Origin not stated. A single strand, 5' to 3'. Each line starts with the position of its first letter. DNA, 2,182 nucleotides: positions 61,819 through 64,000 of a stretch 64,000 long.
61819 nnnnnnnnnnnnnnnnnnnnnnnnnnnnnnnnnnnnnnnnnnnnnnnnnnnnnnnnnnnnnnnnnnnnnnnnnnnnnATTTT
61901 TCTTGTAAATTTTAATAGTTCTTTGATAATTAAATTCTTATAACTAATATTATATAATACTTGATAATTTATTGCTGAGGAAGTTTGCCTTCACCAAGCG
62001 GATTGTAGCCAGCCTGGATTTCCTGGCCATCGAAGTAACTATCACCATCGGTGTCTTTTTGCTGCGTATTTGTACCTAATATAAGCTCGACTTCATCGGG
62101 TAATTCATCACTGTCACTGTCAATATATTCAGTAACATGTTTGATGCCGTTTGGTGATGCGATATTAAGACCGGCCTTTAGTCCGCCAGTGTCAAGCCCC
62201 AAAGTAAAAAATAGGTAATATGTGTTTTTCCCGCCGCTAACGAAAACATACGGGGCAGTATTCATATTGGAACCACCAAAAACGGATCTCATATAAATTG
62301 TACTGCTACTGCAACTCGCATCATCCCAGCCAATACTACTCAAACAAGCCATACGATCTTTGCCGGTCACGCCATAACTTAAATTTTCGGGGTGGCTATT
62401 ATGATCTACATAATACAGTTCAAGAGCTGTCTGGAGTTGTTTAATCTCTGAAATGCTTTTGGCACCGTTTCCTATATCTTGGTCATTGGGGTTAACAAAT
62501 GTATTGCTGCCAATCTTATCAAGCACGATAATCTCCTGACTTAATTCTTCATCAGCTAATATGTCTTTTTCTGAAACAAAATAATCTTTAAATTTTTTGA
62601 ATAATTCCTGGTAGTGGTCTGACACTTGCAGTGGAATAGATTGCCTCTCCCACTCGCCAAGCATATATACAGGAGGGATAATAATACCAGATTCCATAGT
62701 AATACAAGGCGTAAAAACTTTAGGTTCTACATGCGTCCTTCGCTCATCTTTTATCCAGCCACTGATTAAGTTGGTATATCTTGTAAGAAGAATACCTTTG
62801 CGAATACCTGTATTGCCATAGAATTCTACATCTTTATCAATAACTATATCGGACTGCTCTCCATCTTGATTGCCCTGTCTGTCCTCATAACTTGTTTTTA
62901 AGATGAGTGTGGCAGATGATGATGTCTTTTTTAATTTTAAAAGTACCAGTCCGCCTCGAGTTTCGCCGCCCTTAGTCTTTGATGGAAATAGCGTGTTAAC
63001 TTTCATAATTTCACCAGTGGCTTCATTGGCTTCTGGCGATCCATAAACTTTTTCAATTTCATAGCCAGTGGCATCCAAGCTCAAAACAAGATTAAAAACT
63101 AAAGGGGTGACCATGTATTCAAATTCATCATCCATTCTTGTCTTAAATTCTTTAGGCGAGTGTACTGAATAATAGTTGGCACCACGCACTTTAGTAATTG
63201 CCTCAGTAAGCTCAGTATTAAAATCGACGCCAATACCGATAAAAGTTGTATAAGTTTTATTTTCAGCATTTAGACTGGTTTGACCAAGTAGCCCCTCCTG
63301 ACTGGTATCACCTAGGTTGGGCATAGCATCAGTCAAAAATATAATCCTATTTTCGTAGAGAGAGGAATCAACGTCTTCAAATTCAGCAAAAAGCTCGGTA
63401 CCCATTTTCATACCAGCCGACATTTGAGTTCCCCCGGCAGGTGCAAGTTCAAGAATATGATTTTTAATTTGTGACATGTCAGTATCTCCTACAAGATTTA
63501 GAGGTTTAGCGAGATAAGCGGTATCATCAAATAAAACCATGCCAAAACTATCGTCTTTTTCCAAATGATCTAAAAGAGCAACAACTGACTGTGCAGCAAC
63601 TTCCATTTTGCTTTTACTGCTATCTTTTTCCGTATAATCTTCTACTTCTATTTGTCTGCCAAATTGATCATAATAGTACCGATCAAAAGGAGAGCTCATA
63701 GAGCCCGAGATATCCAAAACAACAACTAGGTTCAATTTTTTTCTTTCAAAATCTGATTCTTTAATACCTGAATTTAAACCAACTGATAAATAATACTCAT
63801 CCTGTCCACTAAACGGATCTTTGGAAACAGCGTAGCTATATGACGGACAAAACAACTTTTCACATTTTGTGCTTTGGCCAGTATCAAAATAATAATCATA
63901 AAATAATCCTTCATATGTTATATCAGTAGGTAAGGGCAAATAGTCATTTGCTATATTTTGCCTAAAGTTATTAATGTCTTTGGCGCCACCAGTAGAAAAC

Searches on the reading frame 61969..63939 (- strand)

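Call 21: search_protein_families(library=pfam, proteins=[window:61969-63939:-], max_evalue=0.001)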
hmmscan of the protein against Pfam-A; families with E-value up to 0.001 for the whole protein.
window:61969-63939:- (656 aa): 2 families
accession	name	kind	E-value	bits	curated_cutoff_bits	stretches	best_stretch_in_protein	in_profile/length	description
PF13519.12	VWA_2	-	1.7e-09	38.7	27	1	71-205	1-106/107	von Willebrand factor type A domain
PF00092.34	VWA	-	1.6e-06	28.9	23.8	1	70-266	1-169/174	von Willebrand factor type A domain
